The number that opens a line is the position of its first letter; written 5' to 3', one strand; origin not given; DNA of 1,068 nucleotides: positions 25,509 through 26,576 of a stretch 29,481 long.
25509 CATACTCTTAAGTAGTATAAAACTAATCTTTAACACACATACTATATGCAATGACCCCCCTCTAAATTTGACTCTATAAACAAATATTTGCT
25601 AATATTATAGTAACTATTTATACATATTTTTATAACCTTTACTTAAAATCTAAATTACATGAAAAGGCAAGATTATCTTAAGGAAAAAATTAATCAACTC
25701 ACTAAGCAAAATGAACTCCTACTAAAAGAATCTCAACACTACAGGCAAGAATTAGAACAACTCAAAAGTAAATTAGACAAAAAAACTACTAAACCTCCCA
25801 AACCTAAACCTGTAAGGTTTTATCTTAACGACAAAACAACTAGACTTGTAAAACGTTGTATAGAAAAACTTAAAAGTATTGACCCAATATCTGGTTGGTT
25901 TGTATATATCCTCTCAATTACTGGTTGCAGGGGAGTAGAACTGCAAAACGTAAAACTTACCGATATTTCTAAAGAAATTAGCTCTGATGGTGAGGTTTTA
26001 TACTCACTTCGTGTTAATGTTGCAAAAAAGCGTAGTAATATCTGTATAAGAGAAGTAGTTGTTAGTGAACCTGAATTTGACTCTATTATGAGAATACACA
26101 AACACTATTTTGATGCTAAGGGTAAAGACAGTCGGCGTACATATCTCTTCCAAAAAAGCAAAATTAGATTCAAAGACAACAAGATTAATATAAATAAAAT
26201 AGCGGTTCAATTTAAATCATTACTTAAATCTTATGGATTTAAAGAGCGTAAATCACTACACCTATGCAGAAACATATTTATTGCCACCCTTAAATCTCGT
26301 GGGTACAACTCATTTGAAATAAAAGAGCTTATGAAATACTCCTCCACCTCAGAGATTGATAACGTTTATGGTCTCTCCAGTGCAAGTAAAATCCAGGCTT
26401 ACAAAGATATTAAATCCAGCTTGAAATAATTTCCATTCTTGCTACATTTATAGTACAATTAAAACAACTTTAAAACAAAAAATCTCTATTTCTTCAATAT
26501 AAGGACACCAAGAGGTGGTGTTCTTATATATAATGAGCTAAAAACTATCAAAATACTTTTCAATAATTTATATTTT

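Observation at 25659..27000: Small tyrosine recombinase next to a 570-bp gene-free AT-rich region on a plasmid-borne prophage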

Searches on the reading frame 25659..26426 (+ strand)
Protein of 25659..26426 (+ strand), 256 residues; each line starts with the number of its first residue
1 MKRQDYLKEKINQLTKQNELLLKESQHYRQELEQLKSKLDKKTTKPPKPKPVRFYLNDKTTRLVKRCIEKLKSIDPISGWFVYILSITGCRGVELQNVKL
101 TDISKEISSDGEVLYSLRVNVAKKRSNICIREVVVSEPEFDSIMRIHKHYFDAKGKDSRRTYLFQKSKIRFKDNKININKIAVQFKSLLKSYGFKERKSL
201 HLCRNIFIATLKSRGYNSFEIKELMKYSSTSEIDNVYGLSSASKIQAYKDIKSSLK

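Call 4: search_protein_families(library=pfam, proteins=[window:25659-26426:+], max_evalue=10)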
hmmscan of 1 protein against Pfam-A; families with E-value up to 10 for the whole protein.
window:25659-26426:+ (256 aa): 10 families
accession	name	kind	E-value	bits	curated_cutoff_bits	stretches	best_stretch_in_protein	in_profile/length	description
PF00589.27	Phage_integrase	-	4.2e-06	27.1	27.1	1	65-237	13-165/172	Phage integrase family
PF10506.14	USHBP1_PDZ-bd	-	0.018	15.7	24.5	1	7-41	2-36/65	Harmonin-binding protein USHBP1, PDZ-binding domain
PF16689.10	APC_N_CC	-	0.027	15.1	27.4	1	12-41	4-33/52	Coiled-coil N-terminus of APC, dimerisation domain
PF00170.26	bZIP_1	-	0.041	14.4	27.6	1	2-39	26-63/64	bZIP transcription factor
PF06156.18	YabA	-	0.11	13.6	30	1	5-45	25-65/103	Initiation control protein YabA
PF01166.23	TSC22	-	0.17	12.5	30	1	5-32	17-44/57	TSC-22/dip/bun family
PF13720.11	Acetyltransf_11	-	0.19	12.6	24.5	1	1-40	23-62/82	Udp N-acetylglucosamine O-acyltransferase; Domain 2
PF02183.23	HALZ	-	0.23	12.1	28.1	1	5-39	8-42/43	Homeobox associated leucine zipper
PF07716.20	bZIP_2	-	0.5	10.9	22.3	1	3-36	26-52/54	Basic region leucine zipper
PF06005.17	ZapB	-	0.65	11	31.5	1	6-41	29-64/71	Cell division protein ZapB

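Call 5: search_protein_families(library=ncbifam, proteins=[window:25659-26426:+], max_evalue=10)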
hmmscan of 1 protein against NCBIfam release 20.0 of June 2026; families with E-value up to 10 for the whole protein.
window:25659-26426:+ (256 aa): 4 families
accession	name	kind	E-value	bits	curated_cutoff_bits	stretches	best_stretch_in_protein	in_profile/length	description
NF040815.2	recomb_XerA_Arch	equivalog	5.8e-05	22.8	220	1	12-231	52-246/263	site-specific tyrosine recombinase/integron integrase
NF041502.1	integrase_1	equivalog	0.00016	20.6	350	1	81-132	169-219/484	site-specific integrase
NF009644.1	PRK13169.1-5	equivalog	0.025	15.2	130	1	6-45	26-65/116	DNA replication initiation control protein YabA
NF045995.1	MAG0865_DivIVA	hypoth_equivalog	0.59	10.3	55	1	5-42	30-67/69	MAG0865 family DivIVA-related protein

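Call 6: search_protein_families(library=phrogs, proteins=[window:25659-26426:+], max_evalue=10)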
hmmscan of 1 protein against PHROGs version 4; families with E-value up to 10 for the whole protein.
window:25659-26426:+ (256 aa): 5 families
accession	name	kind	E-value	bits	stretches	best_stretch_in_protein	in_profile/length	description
phrog_1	-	integration and excision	4.3e-08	33.9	1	43-239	256-434/611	integrase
phrog_17142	-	unknown function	0.011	17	1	97-166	4-73/83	-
phrog_8865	-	head and packaging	0.082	13.6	1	2-54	73-127/297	head scaffolding protein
phrog_3671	-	unknown function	0.15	13.3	1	3-44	37-78/87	-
phrog_739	-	lysis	0.47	11.7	1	4-45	43-84/122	Rz-like spanin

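Call 9: search_dna_similar(query=window:25659-26426:+, collection=plasmids, mode=protein, max_rows=60, rows=spread)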
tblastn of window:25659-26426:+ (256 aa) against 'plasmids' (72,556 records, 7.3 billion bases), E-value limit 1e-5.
Records with a match: 375; places in all: 484; records where one place covers at least 80% of the query: 178.
Best place of each record, by identity: >=99% 19; 80-90% 100; 60-80% 172; <60% 84.
By first word of the organism name: Borrelia 195; Borreliella 179; Candidatus 1.
By predicted mobility (MOB-suite, as given by PLSDB): non-mobilizable 375.
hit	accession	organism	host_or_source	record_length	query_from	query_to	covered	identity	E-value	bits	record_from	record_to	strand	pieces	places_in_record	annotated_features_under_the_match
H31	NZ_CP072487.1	Borrelia miyamotoi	Ixodes scapularis,blood of infected ...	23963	1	256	100%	100.0%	4e-157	489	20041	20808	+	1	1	tyrosine-type recombinase/integrase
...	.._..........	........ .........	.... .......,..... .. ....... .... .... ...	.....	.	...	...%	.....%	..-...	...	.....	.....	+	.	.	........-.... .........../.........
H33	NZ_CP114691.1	Borrelia miyamotoi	Ixodes scapularis,Ixodes scapularis ...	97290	1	256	100%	100.0%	5e-157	489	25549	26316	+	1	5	tyrosine-type recombinase/integrase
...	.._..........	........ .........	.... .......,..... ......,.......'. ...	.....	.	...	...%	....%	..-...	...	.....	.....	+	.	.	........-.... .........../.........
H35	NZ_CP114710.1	Borrelia miyamotoi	Ixodes persulcatus,Ixodes persulcatus ...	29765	1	256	100%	85.9%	6e-138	434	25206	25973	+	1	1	tyrosine-type recombinase/integrase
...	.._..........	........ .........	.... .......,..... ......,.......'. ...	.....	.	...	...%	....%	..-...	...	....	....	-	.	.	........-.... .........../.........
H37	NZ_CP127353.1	Borrelia miyamotoi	Ixodes ricinus,eggs,eggs of a tick ...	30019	1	256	100%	85.9%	2e-137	433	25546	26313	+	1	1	tyrosine-type recombinase/integrase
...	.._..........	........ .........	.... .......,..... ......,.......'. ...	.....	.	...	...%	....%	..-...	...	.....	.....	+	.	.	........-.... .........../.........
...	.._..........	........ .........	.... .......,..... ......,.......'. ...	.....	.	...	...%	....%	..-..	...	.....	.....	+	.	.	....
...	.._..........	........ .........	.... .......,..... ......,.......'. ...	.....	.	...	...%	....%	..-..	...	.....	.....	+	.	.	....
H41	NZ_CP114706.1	Borrelia miyamotoi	Ixodes persulcatus,Ixodes persulcatus ...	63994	1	256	100%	84.6%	9e-85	449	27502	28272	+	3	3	hypothetical protein (x2)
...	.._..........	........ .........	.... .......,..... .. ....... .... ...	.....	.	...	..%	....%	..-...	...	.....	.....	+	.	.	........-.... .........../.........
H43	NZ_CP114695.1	Borrelia miyamotoi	Ixodes scapularis,Ixodes scapularis ...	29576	5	256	98%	82.5%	1e-124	397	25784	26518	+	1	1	tyrosine-type recombinase/integrase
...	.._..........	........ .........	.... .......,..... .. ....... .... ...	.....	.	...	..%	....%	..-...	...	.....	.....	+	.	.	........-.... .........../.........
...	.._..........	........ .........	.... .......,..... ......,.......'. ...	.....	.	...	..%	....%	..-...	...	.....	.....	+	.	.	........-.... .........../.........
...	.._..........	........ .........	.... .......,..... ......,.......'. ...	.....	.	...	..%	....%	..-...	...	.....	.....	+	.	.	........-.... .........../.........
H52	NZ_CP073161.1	Borrelia parkeri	Ornithodoros parkeri,lab mouse blood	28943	7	256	98%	72.8%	1e-106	345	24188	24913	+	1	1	tyrosine-type recombinase/integrase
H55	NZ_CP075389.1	Borrelia puertoricensis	Alectorobius puertoricensis,whole ...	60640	7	256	98%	70.4%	4e-103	335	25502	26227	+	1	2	tyrosine-type recombinase/integrase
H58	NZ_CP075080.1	Borrelia coriaceae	Ornithodoros coriaceus,tick tissue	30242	52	255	80%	79.9%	2e-103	336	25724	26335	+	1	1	tyrosine-type recombinase/integrase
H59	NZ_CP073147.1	Borrelia hermsii DAH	Homo sapiens,blood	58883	11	256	96%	62.9%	2e-83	278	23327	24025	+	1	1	hypothetical protein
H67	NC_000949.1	Borreliella burgdorferi B31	-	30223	53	256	80%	61.3%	6e-78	263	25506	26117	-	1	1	site-specific integrase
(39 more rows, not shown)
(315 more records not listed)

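Call 11: get_annotated_region(hit=H67, flank=5000)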
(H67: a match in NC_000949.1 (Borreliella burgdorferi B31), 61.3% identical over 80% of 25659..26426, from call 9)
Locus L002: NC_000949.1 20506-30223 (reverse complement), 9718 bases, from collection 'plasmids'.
description: Borreliella burgdorferi B31 plasmid cp32-3, complete sequence
organism: Borreliella burgdorferi B31 (NCBI taxid 224326)
taxonomy: Bacteria; Spirochaetota; Spirochaetia; Spirochaetales; Borreliaceae; Borreliella; Borreliella burgdorferi; Borreliella burgdorferi B31
host: -; source: -; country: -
typing (MOB-suite, as given by PLSDB): non-mobilizable
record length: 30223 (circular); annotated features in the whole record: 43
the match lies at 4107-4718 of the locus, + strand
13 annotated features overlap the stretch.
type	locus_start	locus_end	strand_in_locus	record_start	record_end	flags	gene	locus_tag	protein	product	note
CDS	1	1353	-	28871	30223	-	-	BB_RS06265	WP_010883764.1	PBSX family phage terminase large subunit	-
CDS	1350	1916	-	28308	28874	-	-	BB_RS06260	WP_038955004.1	DUF603 domain-containing protein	-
CDS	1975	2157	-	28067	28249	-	-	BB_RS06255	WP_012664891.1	hypothetical protein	-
CDS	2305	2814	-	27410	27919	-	eppA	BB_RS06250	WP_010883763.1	exported protein A EppA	-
CDS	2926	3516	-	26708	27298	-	-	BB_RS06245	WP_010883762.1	outer surface protein ErpG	-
CDS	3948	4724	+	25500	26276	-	-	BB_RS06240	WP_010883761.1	site-specific integrase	GO:0015074 - DNA integration [Evidence IEA]; GO:0006310 - DNA recombination [Evidence IEA]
CDS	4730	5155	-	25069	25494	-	-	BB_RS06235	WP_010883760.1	DUF261 domain-containing protein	-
CDS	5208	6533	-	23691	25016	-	-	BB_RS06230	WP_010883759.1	DUF244 domain-containing protein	-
CDS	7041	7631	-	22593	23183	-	bdr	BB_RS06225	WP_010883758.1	Bdr family repetitive protein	-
CDS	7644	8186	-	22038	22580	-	-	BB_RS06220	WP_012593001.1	chromosome replication/partitioning protein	-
CDS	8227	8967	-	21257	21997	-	-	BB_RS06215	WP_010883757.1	ParA family protein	-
CDS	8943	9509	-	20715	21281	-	-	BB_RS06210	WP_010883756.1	DUF226 domain-containing protein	-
CDS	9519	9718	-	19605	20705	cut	-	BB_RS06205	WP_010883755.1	plasmid maintenance protein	-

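Call 13: search_solved_structures(query=window:25659-26426:+, max_evalue=10, show_alignments=3)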
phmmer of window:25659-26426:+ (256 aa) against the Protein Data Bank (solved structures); distinct sequences matched with E-value up to 10: 4.
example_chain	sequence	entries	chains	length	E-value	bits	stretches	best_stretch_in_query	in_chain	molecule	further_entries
8gv7_B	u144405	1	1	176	0.49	13.4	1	167-223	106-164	Hemagglutinin H18-HA2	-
7wvg_B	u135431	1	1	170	0.57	13.2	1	167-223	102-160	Hemagglutinin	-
4k3x_B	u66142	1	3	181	0.58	13.2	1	167-223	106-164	Hemagglutinin HA2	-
36rp_A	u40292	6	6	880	1.1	12.4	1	17-112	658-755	DNA-directed RNA polymerase subunit Rpo1N | DNA-directed RNA polymerase subunit A'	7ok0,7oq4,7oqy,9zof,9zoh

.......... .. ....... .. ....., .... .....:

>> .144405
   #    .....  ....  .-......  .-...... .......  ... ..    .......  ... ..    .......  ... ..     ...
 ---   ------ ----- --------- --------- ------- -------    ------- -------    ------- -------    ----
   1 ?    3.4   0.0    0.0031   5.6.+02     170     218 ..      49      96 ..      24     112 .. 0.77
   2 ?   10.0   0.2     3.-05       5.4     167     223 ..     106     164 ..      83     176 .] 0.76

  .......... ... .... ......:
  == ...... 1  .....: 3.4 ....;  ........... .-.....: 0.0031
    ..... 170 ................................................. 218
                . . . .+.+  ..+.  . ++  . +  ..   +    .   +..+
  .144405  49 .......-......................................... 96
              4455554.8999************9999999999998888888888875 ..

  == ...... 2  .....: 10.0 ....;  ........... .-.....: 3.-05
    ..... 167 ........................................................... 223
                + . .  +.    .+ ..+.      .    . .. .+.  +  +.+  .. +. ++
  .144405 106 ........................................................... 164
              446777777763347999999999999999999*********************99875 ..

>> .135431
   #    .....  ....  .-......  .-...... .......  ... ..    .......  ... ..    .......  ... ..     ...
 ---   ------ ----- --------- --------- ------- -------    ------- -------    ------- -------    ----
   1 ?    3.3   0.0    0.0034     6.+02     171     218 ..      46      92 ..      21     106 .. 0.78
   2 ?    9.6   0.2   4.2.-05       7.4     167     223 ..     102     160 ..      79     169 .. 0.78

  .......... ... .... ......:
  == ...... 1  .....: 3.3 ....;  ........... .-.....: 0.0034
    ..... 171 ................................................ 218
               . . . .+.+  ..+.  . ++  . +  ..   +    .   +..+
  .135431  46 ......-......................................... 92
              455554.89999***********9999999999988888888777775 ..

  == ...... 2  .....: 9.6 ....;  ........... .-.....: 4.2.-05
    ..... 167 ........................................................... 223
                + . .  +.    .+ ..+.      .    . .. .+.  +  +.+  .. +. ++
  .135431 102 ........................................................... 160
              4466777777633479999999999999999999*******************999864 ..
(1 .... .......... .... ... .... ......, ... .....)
